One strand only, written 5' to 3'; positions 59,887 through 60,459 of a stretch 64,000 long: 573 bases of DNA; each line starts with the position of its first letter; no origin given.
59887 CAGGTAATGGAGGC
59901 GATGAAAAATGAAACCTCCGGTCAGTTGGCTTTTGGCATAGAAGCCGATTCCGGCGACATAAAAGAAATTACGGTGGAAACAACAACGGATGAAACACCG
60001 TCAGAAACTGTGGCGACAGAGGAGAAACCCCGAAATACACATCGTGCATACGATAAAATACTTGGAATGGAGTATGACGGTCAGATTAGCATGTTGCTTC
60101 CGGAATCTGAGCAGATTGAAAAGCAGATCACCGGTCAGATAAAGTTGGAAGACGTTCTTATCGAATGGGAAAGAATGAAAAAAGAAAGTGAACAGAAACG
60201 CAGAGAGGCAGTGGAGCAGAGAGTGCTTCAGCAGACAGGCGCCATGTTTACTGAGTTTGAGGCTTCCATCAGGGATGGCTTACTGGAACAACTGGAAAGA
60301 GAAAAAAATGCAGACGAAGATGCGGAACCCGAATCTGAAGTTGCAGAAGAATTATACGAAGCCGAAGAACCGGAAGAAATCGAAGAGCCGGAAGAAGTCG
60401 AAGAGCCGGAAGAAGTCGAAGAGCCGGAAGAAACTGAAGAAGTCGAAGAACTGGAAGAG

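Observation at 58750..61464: TPR - acidic disordered region - pseudo-AAA+ protein: candidate scaffold or polar organiser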

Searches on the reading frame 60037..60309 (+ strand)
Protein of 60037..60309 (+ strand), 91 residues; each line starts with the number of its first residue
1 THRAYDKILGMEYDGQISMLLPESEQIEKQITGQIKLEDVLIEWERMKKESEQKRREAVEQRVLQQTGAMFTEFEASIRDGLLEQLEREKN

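Call 63: search_solved_structures(query=A4, max_evalue=5, show_alignments=2)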
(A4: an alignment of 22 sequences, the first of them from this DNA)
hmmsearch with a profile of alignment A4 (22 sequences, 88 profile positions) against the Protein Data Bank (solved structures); distinct sequences matched with E-value up to 5: 5.
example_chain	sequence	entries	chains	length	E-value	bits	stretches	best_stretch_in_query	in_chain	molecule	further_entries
3f85_A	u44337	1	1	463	0.006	19.8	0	10-44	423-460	homo trimeric fusion of CFA/I fimbrial subunits B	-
3f84_A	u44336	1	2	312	0.11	15.7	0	10-44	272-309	CFA/I fimbrial subunit B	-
9l08_A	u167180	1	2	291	0.84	12.9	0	44-66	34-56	Covalently Connected Cytochrome c555 trimer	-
2yy8_A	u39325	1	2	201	0.99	12.7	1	47-79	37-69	UPF0106 protein PH0461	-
7lm6_A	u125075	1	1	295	2.6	11.3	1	35-85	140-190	Adhesion protein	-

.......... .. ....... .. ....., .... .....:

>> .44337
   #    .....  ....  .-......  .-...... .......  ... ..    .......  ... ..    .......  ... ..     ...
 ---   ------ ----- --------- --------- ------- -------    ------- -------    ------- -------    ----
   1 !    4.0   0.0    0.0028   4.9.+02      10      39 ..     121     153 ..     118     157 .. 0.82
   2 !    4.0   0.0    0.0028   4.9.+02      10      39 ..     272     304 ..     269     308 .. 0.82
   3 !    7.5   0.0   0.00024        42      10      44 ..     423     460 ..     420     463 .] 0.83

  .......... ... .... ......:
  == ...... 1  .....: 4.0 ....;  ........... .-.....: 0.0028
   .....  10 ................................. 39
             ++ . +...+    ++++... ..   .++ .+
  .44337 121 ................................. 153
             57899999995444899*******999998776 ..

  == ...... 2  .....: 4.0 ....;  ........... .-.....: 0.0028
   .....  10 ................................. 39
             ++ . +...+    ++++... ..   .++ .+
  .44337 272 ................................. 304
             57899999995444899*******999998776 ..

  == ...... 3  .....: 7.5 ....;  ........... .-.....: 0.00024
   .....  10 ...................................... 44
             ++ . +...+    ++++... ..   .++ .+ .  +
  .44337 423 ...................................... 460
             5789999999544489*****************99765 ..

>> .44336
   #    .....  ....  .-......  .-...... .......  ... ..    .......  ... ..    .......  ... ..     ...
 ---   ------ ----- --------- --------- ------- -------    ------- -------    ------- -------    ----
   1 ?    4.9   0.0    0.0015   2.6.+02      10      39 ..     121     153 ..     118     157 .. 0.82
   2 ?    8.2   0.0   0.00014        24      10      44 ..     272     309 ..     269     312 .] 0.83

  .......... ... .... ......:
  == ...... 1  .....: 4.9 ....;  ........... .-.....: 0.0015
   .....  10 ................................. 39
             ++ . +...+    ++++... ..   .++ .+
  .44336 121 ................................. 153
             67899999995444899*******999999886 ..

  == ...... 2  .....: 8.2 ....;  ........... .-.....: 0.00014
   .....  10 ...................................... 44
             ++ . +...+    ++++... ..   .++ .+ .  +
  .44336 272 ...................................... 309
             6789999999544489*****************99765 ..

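Call 64: search_protein_families(library=pfam, alignment_id=A4, max_evalue=1)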
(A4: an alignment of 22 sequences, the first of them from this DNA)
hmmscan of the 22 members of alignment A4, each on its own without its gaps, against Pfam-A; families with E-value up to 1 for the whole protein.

A. member 1, seq(91 aa): 0 families

B. families by the number of members that match (of 22 scanned): 26 families (the first 25 are shown)
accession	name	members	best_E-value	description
PF21989.2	RA_2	15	0.0012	RA like domain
PF05712.18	MRG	3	0.006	MRG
PF13263.12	PHP_C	3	0.033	PHP-associated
PF10107.15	Endonuc_Holl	2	0.0052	Endonuclease related to archaeal Holliday junction resolvase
PF08961.15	NRBF2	2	0.028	Nuclear receptor-binding factor 2, autophagy regulator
PF19099.5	DUF5786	2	0.029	Family of unknown function (DUF5786)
PF13618.11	Gluconate_2-dh3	1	0.00049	Gluconate 2-dehydrogenase subunit 3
PF22920.2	UvrC_RNaseH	1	0.0013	UvrC Ribonuclease H-like domain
PF02970.22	TBCA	1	0.0028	Tubulin binding cofactor A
PF23232.1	AAA_lid_13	1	0.0084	Fungal AAA+ ATPase lid domain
PF05596.16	Taeniidae_ag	1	0.011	Taeniidae antigen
PF19102.7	DUF5789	1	0.041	Family of unknown function (DUF5789)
PF06945.18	DUF1289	1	0.042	Protein of unknown function (DUF1289)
PF20277.3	CTD11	1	0.045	C-terminal domain 11 of the ABC-three component (ABC-3C) systems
PF18864.6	AbiTii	1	0.049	AbiTii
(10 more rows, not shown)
